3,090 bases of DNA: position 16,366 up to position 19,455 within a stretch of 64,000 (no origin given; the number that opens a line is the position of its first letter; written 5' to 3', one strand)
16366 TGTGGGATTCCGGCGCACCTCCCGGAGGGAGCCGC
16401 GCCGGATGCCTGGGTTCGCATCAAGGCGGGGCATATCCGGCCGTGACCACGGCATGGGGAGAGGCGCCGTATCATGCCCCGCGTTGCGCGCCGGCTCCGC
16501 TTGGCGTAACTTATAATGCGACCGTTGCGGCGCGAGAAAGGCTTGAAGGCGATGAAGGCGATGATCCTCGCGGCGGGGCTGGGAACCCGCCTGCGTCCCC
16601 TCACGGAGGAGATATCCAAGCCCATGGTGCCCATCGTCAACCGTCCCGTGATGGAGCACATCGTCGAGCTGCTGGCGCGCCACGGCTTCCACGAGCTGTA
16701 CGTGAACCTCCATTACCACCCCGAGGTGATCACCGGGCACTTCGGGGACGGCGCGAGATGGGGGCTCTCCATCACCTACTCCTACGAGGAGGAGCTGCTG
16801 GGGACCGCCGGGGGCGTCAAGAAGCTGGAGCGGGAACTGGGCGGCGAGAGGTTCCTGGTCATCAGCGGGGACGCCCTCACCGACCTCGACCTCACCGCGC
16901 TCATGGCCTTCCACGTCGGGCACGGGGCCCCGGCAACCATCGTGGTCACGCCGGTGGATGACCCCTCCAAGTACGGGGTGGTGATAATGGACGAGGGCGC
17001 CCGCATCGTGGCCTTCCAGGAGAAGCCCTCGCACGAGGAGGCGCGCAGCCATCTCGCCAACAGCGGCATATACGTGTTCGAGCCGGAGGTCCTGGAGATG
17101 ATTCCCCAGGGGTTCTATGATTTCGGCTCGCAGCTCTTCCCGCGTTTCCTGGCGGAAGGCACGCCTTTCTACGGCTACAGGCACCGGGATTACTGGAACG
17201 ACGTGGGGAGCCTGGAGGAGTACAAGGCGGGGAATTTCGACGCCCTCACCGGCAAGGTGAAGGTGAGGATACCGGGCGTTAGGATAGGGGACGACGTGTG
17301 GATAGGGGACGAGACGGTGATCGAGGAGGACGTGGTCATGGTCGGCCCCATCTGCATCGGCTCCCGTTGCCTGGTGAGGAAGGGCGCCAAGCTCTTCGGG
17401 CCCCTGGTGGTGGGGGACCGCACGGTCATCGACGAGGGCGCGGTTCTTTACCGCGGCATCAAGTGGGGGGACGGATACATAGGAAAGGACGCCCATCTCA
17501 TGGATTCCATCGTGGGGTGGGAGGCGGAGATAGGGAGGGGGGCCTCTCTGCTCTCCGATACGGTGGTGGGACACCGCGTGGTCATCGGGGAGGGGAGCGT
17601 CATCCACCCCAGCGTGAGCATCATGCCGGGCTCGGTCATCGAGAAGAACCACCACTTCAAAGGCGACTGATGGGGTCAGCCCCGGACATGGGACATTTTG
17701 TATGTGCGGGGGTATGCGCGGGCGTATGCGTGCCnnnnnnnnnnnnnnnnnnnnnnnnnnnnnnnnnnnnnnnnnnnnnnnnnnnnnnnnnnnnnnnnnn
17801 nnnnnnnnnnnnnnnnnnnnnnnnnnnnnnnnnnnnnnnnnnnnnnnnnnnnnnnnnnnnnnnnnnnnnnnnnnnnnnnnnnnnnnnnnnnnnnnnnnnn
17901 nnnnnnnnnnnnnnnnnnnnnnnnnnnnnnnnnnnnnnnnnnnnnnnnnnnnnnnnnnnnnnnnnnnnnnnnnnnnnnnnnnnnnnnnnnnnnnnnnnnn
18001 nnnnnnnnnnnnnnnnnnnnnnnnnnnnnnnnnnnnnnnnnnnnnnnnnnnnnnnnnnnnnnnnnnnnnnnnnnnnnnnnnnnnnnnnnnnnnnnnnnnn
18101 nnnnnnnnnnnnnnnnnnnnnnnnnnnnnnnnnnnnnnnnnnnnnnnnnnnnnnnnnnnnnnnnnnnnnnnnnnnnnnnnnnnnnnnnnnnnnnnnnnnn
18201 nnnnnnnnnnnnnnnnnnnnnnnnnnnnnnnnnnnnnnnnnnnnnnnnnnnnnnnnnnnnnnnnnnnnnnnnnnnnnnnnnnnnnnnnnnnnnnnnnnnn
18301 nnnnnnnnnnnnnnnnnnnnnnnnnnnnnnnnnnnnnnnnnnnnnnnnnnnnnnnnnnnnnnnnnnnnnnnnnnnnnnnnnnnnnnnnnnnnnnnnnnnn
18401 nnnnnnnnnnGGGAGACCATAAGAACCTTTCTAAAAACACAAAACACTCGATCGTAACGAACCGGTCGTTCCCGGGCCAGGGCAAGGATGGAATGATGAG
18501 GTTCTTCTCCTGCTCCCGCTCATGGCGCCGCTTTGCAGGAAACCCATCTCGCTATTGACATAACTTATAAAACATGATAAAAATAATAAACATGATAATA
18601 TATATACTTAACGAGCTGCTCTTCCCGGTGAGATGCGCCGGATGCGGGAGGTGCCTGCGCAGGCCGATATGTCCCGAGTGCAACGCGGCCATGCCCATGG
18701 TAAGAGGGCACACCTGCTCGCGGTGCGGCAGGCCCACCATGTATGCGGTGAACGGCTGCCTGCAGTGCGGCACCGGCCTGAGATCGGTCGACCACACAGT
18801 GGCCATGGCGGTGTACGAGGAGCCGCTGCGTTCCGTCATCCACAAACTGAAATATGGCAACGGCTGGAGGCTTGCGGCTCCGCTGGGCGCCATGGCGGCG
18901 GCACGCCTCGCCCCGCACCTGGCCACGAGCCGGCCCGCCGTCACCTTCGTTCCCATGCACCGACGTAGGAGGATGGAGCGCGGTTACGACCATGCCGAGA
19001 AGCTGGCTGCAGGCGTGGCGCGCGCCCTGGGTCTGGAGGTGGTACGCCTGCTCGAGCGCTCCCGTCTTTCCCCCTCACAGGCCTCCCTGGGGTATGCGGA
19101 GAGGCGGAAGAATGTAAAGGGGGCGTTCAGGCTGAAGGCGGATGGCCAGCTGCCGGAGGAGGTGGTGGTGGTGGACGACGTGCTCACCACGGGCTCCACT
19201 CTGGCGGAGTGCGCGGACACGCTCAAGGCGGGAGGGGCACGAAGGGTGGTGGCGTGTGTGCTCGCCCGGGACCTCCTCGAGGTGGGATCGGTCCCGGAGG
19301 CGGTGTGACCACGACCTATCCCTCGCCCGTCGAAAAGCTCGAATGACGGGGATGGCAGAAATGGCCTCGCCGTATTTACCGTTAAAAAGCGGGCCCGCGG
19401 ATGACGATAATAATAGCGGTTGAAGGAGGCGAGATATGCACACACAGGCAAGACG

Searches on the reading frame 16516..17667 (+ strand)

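Call 25: search_protein_families(library=pfam, proteins=[window:16516-17667:+], max_evalue=0.0001)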
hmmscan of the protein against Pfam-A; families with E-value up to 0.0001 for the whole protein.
window:16516-17667:+ (384 aa): 4 families
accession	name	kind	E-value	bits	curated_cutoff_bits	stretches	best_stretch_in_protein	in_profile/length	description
PF00483.29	NTP_transferase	-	8.3e-56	189.7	21.2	1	14-238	1-237/245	Nucleotidyl transferase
PF00132.30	Hexapep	-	1.3e-13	50.5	27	1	337-369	2-34/36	Bacterial transferase hexapeptide (six repeats)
PF12804.13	NTP_transf_3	-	1.5e-09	38.7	27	1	15-145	1-123/160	MobA-like NTP transferase domain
PF25084.1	LbH_EIF2B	-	1.7e-09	38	54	1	264-362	7-104/105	EIF2B subunit epsilon LbH domain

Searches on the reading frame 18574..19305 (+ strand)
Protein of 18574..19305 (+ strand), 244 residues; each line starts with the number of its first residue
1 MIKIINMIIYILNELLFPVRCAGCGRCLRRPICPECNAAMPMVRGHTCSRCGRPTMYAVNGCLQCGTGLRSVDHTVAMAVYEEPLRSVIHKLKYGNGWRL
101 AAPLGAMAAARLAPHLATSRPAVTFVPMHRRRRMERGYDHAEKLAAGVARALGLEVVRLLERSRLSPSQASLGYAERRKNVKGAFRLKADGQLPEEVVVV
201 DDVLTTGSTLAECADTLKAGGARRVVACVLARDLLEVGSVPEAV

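Call 25: search_protein_families(library=pfam, proteins=[window:18574-19305:+], max_evalue=0.0001)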
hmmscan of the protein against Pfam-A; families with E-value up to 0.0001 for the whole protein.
window:18574-19305:+ (244 aa): 2 families
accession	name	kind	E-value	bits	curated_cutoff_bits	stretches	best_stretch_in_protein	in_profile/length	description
PF18912.6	DZR_2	-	2.3e-07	31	27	1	14-65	3-55/56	Double zinc ribbon domain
PF00156.33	Pribosyltran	-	5.2e-07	29.6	26.3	1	195-232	88-125/158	Phosphoribosyl transferase domain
